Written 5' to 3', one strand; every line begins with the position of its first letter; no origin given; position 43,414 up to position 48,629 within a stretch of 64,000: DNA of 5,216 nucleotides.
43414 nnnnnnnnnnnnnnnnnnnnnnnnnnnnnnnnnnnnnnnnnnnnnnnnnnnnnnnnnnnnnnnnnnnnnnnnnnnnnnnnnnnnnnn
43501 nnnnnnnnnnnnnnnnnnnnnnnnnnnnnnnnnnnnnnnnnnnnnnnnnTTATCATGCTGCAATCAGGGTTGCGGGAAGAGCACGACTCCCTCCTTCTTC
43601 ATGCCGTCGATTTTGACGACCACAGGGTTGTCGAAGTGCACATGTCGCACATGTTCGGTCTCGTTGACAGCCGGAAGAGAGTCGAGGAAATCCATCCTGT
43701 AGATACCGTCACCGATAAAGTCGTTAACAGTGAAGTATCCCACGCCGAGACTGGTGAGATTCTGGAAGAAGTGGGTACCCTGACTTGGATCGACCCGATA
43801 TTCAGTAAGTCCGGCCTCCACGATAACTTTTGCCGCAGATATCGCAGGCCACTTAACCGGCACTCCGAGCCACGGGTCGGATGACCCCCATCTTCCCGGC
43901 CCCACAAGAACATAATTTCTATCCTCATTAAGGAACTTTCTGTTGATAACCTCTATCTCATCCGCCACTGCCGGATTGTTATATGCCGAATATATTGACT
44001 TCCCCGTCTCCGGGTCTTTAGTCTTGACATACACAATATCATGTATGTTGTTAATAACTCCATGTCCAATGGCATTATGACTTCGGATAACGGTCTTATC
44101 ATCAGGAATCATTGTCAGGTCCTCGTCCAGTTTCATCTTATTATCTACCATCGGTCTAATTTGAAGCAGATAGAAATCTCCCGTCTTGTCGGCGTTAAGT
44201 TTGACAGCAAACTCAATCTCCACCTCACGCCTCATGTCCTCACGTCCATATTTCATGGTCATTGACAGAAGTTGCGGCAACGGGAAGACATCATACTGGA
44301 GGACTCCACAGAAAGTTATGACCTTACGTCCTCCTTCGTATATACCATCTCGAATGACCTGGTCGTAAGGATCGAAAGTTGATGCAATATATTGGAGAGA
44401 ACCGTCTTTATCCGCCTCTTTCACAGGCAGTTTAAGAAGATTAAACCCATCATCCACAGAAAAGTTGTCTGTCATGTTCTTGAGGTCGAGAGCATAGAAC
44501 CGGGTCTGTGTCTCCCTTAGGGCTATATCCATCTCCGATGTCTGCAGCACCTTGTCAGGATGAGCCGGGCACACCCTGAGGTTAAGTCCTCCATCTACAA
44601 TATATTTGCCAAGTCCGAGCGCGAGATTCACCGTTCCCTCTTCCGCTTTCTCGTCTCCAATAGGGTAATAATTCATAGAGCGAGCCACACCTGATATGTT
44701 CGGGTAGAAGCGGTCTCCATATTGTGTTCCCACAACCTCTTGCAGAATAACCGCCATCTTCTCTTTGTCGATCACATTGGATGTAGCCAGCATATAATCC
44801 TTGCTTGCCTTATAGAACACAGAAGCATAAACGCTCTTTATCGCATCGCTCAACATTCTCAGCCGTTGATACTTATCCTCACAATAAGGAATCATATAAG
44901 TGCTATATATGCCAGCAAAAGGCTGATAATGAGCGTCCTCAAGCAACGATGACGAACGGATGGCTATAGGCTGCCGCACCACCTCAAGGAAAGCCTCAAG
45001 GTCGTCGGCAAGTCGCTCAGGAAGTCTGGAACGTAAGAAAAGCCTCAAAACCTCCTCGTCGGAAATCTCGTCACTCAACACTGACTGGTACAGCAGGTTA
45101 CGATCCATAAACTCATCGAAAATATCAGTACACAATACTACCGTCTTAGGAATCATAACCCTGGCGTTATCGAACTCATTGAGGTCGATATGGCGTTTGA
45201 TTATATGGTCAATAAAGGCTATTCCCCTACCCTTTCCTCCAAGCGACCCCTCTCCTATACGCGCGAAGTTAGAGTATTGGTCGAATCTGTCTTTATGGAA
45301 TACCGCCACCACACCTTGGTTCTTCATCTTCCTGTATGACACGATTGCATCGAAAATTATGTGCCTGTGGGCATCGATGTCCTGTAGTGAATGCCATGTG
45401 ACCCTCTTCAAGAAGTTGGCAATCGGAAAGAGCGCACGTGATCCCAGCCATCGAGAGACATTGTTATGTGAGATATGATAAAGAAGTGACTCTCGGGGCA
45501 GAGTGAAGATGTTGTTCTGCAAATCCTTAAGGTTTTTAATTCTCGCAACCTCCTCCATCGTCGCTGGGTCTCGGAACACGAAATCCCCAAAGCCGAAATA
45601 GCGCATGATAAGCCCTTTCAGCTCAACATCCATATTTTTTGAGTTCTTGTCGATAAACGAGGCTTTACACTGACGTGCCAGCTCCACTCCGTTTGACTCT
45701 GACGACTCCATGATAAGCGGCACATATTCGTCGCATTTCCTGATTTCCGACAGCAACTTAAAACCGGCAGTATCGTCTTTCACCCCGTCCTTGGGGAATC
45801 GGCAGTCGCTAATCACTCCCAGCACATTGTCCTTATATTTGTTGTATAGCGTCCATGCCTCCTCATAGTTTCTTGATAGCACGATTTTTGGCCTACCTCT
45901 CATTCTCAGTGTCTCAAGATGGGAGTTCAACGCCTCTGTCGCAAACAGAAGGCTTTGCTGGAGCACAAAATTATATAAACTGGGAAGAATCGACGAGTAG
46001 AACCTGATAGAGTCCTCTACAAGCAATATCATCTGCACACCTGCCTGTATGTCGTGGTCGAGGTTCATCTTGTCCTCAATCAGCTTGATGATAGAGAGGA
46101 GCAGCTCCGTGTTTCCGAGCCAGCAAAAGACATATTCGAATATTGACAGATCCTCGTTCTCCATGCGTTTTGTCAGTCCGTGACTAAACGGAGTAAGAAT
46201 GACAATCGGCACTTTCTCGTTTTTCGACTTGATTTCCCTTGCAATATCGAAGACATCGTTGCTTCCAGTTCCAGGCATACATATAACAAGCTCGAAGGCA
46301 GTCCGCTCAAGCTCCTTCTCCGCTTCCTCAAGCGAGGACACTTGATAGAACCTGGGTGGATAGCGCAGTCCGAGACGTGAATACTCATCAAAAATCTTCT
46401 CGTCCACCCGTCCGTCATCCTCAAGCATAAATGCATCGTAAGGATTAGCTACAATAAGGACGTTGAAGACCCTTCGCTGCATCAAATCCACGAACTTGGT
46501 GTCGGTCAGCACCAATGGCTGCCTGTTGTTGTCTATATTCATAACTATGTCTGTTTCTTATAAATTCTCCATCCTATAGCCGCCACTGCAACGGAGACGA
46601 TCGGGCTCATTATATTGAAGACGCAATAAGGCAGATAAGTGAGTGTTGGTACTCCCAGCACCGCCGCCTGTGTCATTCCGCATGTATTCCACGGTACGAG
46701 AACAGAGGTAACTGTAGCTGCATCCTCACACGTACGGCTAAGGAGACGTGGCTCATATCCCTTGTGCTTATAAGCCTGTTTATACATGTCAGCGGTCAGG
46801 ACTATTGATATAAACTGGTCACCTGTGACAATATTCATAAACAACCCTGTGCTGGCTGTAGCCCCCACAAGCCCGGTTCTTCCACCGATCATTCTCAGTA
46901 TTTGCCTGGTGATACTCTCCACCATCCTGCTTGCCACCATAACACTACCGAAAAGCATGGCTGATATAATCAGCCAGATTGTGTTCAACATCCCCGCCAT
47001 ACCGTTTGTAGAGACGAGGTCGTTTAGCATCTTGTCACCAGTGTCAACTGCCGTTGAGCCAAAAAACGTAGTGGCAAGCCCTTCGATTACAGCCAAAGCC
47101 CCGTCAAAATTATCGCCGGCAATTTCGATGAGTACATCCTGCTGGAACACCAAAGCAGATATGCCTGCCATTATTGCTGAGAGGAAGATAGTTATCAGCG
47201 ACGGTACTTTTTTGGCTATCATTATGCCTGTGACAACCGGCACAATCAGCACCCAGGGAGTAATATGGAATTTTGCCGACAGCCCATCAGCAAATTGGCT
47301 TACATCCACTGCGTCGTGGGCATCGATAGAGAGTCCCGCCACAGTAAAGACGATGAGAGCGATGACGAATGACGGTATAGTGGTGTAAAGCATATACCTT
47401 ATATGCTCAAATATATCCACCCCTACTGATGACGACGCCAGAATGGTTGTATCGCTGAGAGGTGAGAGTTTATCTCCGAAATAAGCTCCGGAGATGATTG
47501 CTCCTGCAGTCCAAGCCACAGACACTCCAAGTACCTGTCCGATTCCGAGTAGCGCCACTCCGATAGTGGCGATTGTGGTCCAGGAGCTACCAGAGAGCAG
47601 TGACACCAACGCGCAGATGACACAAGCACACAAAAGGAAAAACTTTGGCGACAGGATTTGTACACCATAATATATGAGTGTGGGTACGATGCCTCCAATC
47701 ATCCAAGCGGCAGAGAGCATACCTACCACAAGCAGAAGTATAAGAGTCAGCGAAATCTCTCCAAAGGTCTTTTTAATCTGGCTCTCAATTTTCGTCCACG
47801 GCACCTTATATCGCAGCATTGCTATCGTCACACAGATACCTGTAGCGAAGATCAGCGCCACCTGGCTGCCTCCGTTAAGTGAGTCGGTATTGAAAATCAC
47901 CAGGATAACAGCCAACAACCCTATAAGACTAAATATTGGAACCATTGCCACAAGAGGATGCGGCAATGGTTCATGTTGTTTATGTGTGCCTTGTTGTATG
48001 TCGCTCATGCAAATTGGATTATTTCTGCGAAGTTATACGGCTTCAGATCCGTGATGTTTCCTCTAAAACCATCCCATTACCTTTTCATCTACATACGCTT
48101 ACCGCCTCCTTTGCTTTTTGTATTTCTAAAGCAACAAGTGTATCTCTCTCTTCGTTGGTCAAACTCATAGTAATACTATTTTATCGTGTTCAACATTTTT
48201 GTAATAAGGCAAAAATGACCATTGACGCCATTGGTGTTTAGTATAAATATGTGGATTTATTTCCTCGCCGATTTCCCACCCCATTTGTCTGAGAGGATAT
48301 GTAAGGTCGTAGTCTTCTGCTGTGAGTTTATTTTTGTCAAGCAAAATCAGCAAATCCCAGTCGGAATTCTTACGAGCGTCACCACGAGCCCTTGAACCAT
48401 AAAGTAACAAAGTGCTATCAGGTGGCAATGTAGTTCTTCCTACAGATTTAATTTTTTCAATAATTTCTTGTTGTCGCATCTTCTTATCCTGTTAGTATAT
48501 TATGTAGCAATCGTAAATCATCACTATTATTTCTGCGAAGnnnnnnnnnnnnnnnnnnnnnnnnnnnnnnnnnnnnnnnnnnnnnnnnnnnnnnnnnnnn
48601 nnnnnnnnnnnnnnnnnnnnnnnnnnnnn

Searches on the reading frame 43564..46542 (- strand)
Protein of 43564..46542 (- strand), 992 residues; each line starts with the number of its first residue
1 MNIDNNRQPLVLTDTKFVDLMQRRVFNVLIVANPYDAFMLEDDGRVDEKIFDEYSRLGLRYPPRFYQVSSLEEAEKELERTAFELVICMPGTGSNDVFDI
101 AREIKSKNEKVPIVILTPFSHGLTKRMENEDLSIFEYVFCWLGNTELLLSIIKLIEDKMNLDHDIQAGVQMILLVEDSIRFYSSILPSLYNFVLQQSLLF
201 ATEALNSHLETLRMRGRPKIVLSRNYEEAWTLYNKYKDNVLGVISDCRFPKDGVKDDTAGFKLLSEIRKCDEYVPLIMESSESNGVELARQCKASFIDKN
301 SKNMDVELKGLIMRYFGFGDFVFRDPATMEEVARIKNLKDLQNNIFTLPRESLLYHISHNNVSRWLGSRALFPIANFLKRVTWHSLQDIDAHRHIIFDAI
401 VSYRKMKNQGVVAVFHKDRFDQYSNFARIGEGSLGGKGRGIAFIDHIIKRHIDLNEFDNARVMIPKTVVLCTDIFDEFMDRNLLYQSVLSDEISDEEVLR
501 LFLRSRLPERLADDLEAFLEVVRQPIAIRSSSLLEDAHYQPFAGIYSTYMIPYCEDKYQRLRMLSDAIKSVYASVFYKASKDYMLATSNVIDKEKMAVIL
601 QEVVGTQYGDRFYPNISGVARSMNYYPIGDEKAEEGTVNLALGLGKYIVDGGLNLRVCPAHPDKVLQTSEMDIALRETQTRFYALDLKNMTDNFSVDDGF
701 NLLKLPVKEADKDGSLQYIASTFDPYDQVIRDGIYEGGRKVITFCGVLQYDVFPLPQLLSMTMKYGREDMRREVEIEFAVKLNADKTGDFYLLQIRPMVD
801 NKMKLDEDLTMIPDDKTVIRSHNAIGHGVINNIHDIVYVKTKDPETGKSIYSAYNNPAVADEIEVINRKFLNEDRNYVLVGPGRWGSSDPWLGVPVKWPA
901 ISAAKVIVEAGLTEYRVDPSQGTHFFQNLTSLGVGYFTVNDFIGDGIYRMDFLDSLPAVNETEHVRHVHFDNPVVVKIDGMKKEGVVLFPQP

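Call 7: search_protein_families(library=ncbifam, proteins=[window:43564-46542:-], max_evalue=0.01)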
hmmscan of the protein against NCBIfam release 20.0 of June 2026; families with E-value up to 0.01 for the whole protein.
window:43564-46542:- (992 aa): 11 families
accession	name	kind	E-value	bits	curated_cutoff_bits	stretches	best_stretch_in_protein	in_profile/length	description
NF004881.0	PRK06241.2-2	equivalog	1.5e-17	63.1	883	1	451-654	23-220/898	phosphoenolpyruvate synthase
NF052631.1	prodigiosin_PigC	equivalog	2.3e-15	55.6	1300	1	452-607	21-171/883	prodigiosin ligase PigC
NF052632.1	undecylprod_RedH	equivalog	1.3e-12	46.5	1350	1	452-651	22-200/880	undecylprodigiosin ligase RedH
TIGR01418.1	PEP_synth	equivalog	1.7e-07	30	739.75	1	457-654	30-228/784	pyruvate, water dikinase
NF005057.0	PRK06464.1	equivalog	2e-07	29.5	598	1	459-654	37-234/798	phosphoenolpyruvate synthase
NF004883.0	PRK06241.2-4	equivalog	2.1e-05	22.9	1063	1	498-606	95-199/928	phosphoenolpyruvate synthase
NF004882.0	PRK06241.2-3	equivalog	4e-05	21.9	850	1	526-607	101-175/827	phosphoenolpyruvate synthase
NF041857.1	RIF_Ptrans_rph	equivalog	5.6e-05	21.7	999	1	497-666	80-234/864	rifamycin-inactivating phosphotransferase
NF004508.0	PRK05849.1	equivalog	0.00021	19.4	501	0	771-810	194-229/789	hypothetical protein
NF051850.1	RespRegRprY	equivalog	0.001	18.5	370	0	72-117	38-83/234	response regulator transcription factor RprY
NF004877.0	PRK06241.1-2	subfamily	0.001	17.4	866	1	497-651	82-221/869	phosphoenolpyruvate synthase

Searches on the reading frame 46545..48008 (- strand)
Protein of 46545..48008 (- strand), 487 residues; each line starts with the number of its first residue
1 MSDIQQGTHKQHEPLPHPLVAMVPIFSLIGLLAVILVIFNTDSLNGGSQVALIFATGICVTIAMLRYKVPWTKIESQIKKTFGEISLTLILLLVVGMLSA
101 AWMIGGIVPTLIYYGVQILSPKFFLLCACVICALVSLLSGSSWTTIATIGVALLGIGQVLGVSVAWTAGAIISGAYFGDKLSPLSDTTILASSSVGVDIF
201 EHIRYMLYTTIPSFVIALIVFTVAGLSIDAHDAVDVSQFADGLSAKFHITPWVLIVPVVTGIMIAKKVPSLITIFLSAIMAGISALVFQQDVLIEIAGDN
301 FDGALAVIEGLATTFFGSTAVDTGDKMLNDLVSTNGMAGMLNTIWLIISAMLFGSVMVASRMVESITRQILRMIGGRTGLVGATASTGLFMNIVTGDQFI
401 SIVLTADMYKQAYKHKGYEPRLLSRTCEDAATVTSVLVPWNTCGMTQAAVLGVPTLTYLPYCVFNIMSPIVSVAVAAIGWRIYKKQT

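Call 7: search_protein_families(library=ncbifam, proteins=[window:46545-48008:-], max_evalue=0.01)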
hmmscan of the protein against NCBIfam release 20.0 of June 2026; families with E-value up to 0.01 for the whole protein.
window:46545-48008:- (487 aa): 3 families
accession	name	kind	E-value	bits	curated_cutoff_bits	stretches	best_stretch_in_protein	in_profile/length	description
TIGR00931.1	antiport_nhaC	equivalog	1.3e-103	347.2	370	1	24-485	7-453/454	Na+/H+ antiporter NhaC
NF052307.1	ArgOrthExpArcD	equivalog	1.8e-88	297.4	650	1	16-485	18-468/469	arginine/ornithine antiporter ArcD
NF000013.1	tet_NaH_anti_35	exception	9.9e-05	21.7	750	1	78-227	188-334/369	tetracycline efflux Na+/H+ antiporter family transporter Tet(35)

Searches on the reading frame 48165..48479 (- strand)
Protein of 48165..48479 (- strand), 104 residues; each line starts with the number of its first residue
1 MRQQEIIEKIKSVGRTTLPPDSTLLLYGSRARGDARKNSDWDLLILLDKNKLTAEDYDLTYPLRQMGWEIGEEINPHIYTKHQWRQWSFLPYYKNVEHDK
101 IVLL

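Call 7: search_protein_families(library=ncbifam, proteins=[window:48165-48479:-], max_evalue=0.01)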
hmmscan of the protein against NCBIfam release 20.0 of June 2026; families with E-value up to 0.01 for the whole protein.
window:48165-48479:- (104 aa): 4 families
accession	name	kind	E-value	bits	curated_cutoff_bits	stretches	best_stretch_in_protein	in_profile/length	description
NF047752.1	MntA_antitoxin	equivalog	4.8e-08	32.8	60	1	23-59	9-45/106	type VII toxin-antitoxin system MntA family adenylyltransferase antitoxin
NF051895.1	anti_phage_HalB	equivalog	1.3e-07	31.4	190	1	24-52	2-30/211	anti-phage Hailong system nucleotidyltransferase HalB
NF012212.1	ANT_9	subfamily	1.8e-05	24.2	340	1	22-75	22-75/249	aminoglycoside nucleotidyltransferase ANT(9)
NF002837.0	PRK03059.1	equivalog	0.007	14.5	1010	1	15-78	56-118/857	[protein-PII] uridylyltransferase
